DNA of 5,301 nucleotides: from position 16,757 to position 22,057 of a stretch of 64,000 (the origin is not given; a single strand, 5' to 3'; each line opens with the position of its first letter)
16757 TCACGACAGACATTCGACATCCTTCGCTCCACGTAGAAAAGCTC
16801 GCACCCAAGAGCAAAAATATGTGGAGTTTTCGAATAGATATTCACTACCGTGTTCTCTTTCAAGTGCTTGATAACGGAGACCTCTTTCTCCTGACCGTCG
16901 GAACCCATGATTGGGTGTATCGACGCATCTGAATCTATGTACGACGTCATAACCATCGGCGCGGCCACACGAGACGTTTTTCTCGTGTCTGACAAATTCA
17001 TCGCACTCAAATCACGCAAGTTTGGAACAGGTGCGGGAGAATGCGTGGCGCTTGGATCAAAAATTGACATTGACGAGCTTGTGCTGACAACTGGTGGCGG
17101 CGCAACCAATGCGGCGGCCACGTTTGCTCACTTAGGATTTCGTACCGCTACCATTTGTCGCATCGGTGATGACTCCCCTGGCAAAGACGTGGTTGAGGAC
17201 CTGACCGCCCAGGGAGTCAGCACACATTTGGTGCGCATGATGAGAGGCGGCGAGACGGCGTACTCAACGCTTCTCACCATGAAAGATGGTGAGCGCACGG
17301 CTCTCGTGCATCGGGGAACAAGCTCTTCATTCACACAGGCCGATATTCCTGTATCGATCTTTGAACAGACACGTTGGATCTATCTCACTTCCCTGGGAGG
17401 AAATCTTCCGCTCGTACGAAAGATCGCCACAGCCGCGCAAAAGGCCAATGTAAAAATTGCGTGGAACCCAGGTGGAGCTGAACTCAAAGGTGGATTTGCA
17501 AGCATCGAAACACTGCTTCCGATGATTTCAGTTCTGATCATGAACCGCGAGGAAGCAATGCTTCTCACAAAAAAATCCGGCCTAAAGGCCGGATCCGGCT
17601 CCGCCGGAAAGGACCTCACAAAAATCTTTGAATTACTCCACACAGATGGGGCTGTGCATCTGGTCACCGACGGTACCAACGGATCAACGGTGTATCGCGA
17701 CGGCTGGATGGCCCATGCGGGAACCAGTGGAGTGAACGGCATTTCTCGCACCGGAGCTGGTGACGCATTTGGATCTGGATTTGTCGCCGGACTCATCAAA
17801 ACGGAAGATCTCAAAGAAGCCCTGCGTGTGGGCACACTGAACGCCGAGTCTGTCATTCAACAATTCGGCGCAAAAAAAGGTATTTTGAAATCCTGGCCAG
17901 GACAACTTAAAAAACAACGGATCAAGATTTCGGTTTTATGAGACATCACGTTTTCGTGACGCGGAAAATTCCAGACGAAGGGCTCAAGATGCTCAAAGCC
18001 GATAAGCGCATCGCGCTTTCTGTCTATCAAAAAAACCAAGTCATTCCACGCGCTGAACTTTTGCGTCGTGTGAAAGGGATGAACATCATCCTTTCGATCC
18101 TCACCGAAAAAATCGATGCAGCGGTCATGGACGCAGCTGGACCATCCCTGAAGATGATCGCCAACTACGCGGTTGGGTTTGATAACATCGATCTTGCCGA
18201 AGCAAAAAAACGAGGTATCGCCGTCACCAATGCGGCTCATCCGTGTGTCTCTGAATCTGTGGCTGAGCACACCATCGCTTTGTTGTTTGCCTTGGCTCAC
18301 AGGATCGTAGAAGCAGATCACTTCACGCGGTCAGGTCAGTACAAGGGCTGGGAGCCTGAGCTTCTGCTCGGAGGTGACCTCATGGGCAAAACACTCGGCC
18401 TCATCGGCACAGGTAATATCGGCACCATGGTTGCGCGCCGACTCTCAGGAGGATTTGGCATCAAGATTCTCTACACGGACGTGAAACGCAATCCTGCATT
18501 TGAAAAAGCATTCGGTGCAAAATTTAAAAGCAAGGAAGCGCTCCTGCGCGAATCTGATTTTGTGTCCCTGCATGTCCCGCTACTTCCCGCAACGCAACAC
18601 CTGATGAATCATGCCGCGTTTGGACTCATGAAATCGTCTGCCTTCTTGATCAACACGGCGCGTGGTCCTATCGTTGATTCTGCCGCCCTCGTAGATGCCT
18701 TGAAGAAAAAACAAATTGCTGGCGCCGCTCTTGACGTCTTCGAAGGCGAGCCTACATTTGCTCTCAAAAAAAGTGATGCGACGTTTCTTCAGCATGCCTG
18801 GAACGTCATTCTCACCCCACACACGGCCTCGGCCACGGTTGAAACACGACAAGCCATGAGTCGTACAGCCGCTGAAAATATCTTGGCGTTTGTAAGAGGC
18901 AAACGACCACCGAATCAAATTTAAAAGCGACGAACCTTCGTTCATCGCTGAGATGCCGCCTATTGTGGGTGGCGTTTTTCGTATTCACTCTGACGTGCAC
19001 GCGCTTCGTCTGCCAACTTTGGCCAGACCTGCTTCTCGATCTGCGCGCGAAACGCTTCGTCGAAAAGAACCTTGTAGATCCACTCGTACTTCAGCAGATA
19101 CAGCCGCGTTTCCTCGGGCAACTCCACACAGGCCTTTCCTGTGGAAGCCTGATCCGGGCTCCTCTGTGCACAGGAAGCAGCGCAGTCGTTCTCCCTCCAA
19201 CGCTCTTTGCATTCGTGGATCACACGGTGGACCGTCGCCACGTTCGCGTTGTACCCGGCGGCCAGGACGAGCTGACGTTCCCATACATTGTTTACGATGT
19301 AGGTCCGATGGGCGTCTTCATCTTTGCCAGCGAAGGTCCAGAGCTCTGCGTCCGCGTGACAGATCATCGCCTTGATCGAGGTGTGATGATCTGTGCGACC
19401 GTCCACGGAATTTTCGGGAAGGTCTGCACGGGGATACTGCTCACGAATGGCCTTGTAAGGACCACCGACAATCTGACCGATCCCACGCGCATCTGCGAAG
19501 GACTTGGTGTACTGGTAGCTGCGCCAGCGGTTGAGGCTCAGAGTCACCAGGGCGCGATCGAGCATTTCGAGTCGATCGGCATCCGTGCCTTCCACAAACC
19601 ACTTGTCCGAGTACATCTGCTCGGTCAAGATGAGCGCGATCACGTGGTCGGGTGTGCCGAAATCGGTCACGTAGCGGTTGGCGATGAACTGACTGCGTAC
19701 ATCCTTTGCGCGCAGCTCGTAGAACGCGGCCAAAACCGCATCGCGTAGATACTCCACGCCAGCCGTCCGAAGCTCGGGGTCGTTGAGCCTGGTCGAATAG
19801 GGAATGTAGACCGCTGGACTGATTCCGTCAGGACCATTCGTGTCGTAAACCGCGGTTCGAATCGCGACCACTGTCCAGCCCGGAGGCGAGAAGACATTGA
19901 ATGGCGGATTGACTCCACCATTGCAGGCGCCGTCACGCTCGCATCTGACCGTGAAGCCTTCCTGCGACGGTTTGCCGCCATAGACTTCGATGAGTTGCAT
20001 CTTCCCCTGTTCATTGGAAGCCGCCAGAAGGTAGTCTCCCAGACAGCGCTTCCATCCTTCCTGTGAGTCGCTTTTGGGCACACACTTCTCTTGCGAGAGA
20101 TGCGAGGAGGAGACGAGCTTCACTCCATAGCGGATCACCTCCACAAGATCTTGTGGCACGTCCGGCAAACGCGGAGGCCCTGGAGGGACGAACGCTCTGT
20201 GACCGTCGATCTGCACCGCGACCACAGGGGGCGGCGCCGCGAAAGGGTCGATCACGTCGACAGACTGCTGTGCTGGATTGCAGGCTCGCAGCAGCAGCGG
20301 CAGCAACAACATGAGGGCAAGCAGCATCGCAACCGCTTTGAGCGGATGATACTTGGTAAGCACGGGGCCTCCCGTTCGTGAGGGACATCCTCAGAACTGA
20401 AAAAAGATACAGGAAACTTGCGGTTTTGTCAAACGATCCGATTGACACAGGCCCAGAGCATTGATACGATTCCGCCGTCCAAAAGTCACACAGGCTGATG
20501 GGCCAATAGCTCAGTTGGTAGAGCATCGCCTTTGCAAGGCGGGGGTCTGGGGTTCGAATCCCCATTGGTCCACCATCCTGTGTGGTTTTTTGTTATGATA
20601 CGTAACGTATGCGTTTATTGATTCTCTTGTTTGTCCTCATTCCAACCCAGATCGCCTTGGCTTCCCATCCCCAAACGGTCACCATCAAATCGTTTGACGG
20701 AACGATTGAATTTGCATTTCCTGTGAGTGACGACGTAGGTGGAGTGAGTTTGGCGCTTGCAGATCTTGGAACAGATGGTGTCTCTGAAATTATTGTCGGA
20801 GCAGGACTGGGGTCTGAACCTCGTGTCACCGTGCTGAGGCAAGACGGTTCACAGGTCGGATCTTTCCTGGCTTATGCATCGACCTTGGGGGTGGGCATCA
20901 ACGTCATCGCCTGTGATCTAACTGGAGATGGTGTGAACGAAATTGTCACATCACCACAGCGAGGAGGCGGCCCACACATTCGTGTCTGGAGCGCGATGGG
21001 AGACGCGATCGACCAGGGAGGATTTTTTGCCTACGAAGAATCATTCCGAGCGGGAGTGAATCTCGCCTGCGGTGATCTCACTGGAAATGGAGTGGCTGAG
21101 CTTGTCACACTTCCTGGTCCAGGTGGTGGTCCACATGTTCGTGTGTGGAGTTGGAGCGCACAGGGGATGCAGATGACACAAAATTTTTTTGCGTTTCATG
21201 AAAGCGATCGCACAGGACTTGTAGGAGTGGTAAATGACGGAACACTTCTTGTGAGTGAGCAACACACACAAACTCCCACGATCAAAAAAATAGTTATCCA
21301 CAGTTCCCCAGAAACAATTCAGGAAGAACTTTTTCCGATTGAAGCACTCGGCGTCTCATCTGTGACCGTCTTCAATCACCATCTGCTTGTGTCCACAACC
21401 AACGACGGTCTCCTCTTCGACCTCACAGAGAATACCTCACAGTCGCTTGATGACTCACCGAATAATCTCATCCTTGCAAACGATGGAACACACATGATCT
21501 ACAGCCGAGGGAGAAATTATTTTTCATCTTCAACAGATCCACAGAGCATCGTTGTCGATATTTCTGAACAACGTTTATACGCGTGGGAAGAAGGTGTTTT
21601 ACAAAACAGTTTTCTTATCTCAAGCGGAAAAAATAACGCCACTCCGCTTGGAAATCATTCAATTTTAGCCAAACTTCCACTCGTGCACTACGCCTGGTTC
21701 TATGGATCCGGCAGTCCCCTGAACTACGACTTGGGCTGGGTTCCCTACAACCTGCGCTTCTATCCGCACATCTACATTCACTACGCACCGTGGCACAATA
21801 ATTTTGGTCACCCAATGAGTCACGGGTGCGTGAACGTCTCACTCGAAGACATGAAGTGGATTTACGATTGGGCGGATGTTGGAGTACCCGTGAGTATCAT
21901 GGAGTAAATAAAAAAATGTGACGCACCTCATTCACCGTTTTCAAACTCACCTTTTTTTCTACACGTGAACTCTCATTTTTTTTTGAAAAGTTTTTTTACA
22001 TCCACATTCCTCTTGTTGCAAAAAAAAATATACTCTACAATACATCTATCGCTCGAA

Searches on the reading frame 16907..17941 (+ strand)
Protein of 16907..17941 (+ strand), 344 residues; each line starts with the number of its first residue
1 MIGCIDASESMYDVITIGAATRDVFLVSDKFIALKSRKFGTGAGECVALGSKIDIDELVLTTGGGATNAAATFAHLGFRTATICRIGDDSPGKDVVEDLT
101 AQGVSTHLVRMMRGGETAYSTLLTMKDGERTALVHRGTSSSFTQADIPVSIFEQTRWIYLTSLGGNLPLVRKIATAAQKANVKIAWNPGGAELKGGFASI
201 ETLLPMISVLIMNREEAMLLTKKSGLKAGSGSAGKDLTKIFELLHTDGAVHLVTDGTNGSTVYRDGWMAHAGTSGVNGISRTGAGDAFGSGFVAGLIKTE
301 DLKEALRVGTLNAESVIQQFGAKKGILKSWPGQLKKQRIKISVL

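Call 32: search_protein_families(library=pfam, proteins=[window:16907-17941:+], max_evalue=0.001)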
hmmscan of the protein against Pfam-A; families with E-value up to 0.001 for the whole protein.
window:16907-17941:+ (344 aa): 2 families
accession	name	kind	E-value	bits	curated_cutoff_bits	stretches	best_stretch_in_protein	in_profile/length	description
PF00294.29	PfkB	-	4.1e-36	125.3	25.8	1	51-324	24-297/302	pfkB family carbohydrate kinase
PF08543.17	Phos_pyr_kin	-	0.00022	21.2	27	1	200-317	113-232/246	Phosphomethylpyrimidine kinase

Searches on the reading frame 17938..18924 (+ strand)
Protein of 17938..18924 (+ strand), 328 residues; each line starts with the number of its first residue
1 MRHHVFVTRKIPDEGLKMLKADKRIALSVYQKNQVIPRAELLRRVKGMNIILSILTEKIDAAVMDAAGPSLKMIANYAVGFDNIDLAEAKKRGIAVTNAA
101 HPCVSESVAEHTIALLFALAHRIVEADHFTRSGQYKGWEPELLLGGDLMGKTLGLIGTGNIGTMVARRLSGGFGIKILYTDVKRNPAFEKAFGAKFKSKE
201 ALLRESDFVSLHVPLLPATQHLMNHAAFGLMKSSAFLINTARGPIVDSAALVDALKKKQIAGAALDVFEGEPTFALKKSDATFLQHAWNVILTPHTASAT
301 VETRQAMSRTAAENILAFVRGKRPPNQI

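Call 32: search_protein_families(library=pfam, proteins=[window:17938-18924:+], max_evalue=0.001)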
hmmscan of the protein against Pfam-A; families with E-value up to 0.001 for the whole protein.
window:17938-18924:+ (328 aa): 3 families
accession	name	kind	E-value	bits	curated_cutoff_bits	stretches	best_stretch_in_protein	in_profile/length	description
PF02826.25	2-Hacid_dh_C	-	1.6e-54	184.4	25.1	1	113-297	1-178/178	D-isomer specific 2-hydroxyacid dehydrogenase, NAD binding domain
PF00389.36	2-Hacid_dh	-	3.2e-31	108.2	24.6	1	5-327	1-132/134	D-isomer specific 2-hydroxyacid dehydrogenase, catalytic domain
PF03446.21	NAD_binding_2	-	0.00043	20.8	21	0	153-261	2-113/161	NAD binding domain of 6-phosphogluconate dehydrogenase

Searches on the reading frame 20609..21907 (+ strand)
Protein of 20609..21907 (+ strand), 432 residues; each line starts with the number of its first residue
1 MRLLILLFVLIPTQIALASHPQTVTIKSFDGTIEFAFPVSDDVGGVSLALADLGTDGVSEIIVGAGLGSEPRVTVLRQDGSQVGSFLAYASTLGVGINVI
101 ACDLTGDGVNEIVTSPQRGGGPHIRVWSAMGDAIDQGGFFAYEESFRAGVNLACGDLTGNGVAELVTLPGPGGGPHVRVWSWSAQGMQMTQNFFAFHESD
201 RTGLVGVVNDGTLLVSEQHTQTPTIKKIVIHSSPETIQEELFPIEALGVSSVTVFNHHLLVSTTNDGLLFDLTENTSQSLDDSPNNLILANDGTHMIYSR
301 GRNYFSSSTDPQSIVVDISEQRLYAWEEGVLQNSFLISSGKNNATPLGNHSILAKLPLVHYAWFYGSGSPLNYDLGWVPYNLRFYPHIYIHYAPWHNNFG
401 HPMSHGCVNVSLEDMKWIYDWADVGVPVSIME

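Call 32: search_protein_families(library=pfam, proteins=[window:20609-21907:+], max_evalue=0.001)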
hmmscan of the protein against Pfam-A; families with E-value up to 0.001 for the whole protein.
window:20609-21907:+ (432 aa): 3 families
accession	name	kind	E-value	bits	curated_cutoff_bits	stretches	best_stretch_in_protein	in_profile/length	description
PF03734.19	YkuD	-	1.7e-24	87.5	23.4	1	312-430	2-146/146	L,D-transpeptidase catalytic domain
PF13517.12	FG-GAP_3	-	6e-06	27.2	26.9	0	55-113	4-60/61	FG-GAP-like repeat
PF01839.29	FG-GAP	-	3.1e-05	24.2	22.1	0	45-69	2-26/37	FG-GAP repeat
